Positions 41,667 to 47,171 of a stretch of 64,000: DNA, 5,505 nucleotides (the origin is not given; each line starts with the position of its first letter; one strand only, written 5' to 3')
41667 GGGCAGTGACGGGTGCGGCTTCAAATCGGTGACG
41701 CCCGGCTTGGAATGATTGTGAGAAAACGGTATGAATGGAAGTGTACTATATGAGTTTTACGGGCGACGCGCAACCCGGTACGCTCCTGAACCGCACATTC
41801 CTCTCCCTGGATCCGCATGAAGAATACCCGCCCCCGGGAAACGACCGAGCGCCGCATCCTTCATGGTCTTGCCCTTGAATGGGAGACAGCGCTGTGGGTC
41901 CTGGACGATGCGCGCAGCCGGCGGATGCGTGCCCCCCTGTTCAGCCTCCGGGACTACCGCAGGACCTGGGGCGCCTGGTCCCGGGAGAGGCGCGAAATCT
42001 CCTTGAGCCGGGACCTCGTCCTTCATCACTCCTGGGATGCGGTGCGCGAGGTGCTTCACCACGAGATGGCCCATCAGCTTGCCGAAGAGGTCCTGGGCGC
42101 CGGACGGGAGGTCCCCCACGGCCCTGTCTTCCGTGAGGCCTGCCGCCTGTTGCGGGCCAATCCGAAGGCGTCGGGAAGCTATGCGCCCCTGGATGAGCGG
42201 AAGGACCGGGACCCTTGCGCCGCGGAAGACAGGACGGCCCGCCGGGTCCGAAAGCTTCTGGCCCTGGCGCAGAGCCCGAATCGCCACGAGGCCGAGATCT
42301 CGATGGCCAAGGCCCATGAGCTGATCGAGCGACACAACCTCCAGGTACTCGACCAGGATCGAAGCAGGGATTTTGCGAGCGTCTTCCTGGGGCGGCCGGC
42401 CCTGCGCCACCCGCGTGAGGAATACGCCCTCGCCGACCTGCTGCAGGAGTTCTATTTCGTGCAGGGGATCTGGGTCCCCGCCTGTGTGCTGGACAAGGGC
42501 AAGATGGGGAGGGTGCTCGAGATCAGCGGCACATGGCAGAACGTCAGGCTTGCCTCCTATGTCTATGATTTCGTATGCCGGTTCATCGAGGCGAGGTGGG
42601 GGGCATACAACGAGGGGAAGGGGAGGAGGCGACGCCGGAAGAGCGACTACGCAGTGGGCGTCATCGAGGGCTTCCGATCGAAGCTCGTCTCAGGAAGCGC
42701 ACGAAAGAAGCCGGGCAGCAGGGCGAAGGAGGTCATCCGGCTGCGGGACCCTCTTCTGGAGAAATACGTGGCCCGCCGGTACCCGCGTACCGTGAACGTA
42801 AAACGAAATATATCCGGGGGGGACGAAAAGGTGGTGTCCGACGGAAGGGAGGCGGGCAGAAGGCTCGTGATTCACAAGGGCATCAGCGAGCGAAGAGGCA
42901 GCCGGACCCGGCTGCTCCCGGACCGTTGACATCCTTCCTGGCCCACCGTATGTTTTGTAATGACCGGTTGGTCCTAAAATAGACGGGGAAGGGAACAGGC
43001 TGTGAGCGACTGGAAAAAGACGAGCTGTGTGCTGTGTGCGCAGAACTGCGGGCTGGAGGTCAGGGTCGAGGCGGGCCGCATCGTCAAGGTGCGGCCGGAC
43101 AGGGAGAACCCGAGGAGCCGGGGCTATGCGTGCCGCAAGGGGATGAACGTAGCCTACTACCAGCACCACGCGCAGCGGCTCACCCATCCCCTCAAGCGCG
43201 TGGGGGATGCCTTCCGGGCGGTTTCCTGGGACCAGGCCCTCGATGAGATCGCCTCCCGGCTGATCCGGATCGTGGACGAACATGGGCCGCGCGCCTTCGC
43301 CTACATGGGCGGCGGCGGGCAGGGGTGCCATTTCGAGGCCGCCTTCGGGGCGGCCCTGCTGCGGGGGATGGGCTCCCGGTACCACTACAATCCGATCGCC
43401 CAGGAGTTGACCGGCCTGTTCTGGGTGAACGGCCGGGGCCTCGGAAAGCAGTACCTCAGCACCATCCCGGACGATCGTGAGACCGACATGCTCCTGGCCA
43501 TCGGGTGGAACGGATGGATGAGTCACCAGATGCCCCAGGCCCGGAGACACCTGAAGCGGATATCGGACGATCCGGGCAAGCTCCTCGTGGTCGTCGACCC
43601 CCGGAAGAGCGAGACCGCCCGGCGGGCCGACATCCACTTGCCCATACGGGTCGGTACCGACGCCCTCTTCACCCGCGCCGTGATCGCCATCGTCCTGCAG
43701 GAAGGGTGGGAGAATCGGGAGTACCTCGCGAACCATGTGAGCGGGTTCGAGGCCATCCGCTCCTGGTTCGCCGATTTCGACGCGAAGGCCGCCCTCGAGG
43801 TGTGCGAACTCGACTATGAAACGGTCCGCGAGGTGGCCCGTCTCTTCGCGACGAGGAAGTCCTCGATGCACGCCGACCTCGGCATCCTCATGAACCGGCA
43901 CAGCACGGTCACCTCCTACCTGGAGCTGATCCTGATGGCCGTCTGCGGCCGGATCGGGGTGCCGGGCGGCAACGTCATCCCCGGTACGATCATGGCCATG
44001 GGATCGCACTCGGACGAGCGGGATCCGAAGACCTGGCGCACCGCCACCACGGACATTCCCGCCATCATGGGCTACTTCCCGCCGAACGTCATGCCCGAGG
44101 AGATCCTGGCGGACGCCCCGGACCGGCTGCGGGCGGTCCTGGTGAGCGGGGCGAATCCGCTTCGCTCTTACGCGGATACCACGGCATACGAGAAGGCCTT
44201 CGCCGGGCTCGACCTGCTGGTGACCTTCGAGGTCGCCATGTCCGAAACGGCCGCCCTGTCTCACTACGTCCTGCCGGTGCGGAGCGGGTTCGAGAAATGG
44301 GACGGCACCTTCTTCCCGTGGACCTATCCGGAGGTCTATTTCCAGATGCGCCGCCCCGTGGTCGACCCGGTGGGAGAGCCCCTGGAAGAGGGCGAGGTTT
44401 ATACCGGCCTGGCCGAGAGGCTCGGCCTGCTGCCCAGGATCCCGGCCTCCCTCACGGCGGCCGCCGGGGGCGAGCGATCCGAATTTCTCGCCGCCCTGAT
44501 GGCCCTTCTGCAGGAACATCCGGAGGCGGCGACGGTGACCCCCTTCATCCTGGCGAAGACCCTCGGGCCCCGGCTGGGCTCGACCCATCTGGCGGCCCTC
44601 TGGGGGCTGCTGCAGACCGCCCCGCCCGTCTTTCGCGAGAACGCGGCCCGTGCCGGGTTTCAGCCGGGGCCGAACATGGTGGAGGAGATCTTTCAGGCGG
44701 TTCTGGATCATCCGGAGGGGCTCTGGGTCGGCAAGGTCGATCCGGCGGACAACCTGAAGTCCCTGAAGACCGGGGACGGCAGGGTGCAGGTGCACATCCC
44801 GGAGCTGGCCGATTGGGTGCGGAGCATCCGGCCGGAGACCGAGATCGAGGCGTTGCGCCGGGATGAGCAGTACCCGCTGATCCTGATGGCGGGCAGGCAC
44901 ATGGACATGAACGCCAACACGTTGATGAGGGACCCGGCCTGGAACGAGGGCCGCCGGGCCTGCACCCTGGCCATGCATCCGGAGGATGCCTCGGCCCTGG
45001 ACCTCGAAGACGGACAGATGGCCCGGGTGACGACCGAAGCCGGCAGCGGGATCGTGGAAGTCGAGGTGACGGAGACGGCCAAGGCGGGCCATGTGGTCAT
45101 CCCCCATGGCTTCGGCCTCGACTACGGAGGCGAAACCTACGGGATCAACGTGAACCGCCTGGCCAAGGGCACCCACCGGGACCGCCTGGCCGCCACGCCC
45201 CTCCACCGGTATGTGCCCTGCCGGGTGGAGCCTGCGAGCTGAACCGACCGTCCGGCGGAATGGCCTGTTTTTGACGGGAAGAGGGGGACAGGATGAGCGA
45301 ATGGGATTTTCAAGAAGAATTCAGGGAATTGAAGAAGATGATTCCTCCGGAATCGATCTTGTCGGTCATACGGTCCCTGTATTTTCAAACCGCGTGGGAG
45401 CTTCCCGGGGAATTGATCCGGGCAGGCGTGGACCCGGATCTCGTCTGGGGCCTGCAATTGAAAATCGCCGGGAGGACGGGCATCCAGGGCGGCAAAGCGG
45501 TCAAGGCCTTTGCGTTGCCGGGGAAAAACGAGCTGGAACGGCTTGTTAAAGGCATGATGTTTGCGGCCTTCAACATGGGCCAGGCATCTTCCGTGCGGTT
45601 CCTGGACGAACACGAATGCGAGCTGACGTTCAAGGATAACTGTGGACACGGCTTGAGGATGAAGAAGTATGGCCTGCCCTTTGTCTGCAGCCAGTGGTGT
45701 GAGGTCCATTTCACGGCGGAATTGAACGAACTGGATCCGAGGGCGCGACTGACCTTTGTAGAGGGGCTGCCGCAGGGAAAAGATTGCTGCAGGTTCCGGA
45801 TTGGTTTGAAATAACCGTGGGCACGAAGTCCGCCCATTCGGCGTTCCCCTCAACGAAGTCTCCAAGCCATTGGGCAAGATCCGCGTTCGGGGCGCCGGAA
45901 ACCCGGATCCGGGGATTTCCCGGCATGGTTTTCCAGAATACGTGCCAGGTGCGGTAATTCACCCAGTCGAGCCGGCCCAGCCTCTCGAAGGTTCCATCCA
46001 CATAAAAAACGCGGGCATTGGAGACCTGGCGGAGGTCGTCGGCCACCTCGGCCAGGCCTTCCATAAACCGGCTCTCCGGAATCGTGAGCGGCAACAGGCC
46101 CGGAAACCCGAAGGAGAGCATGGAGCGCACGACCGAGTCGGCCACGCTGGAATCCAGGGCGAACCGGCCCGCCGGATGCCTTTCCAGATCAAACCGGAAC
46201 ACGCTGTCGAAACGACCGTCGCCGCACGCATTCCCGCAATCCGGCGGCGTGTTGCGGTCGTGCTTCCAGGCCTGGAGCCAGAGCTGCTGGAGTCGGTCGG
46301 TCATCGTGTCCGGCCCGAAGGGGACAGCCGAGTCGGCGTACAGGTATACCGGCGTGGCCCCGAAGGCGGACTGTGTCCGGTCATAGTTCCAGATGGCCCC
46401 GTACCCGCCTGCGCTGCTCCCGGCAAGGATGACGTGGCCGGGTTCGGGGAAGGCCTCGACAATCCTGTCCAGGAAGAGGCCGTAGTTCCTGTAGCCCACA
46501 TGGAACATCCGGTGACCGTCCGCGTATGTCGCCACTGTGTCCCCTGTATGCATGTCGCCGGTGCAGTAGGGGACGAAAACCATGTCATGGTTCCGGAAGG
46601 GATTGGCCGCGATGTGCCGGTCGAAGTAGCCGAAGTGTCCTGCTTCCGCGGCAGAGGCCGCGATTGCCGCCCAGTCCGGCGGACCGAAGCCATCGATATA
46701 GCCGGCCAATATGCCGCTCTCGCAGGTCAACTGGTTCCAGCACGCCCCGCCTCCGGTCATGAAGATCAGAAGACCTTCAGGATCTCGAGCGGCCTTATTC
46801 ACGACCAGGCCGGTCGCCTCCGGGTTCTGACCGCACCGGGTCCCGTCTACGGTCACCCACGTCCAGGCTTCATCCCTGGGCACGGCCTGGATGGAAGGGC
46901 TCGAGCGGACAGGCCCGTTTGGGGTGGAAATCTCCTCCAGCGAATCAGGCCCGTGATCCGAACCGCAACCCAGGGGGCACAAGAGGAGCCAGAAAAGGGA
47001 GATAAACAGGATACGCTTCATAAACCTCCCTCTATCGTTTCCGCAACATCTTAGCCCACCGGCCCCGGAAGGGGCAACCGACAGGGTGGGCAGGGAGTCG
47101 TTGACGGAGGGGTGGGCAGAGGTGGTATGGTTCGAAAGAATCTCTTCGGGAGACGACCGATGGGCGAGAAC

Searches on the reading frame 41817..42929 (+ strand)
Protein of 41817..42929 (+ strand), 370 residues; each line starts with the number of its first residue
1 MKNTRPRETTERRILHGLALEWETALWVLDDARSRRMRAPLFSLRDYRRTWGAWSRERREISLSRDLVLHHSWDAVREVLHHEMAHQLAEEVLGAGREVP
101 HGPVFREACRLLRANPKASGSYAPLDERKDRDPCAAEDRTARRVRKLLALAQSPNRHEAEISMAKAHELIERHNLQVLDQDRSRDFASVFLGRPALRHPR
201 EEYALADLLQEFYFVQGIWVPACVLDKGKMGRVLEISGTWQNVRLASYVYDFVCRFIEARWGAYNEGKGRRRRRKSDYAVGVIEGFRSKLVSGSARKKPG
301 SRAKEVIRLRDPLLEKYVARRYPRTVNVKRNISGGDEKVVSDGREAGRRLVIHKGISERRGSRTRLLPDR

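Call 91: search_protein_families(library=pfam, proteins=[window:41817-42929:+], max_evalue=0.00001)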
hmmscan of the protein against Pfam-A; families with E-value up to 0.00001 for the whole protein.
window:41817-42929:+ (370 aa): 3 families
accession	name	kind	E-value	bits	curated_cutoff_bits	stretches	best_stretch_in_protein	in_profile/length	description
PF23771.1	DUF7168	-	3.7e-16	59.5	25.5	1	195-305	14-123/140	Domain of unknown function (DUF7168)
PF10263.15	SprT-like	-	1.2e-11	44.9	25.6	1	46-112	28-95/108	SprT-like family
PF10979.13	DUF2786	-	6.9e-10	39.2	23.9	1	142-175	4-38/40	Protein of unknown function (DUF2786)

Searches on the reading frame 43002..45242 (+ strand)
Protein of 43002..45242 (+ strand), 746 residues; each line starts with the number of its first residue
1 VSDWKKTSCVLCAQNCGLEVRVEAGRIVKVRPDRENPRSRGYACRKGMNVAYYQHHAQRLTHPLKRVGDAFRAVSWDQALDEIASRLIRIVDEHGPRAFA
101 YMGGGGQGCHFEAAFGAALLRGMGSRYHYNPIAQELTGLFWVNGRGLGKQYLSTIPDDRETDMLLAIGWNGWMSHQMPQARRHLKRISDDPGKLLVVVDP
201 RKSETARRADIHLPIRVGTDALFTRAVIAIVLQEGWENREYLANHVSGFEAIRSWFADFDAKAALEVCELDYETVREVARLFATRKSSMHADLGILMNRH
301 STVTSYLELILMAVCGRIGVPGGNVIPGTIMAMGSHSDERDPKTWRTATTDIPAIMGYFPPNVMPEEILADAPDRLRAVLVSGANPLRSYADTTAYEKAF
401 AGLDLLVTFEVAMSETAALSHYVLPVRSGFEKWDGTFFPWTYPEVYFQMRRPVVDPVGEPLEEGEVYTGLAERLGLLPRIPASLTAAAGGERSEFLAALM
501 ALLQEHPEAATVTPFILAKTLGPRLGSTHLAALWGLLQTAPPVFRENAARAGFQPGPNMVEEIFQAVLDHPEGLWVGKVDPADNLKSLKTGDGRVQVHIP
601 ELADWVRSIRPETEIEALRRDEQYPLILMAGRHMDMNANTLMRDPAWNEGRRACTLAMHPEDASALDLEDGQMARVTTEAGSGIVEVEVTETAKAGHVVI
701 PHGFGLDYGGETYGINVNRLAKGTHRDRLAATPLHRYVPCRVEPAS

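Call 91: search_protein_families(library=pfam, proteins=[window:43002-45242:+], max_evalue=0.00001)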
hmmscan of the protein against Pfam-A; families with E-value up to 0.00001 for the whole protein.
window:43002-45242:+ (746 aa): 3 families
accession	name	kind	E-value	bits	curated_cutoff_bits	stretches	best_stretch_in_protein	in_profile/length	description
PF00384.28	Molybdopterin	-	2.9e-27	96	24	1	59-472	1-352/353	Molybdopterin oxidoreductase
PF01568.27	Molydop_binding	-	4.1e-17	62.6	26.8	1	626-738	1-109/110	Molydopterin dinucleotide binding domain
PF04879.21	Molybdop_Fe4S4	-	8.2e-14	51.8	22.7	1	4-55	3-54/55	Molybdopterin oxidoreductase Fe4S4 domain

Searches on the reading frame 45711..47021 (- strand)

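Call 91: search_protein_families(library=pfam, proteins=[window:45711-47021:-], max_evalue=0.00001)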
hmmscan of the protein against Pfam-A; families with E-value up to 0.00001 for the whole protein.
window:45711-47021:- (436 aa): 1 family
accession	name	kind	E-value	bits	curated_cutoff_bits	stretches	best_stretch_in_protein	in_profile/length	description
PF03283.19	PAE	-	2.3e-11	43.9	26.6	1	84-230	45-184/355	Pectinacetylesterase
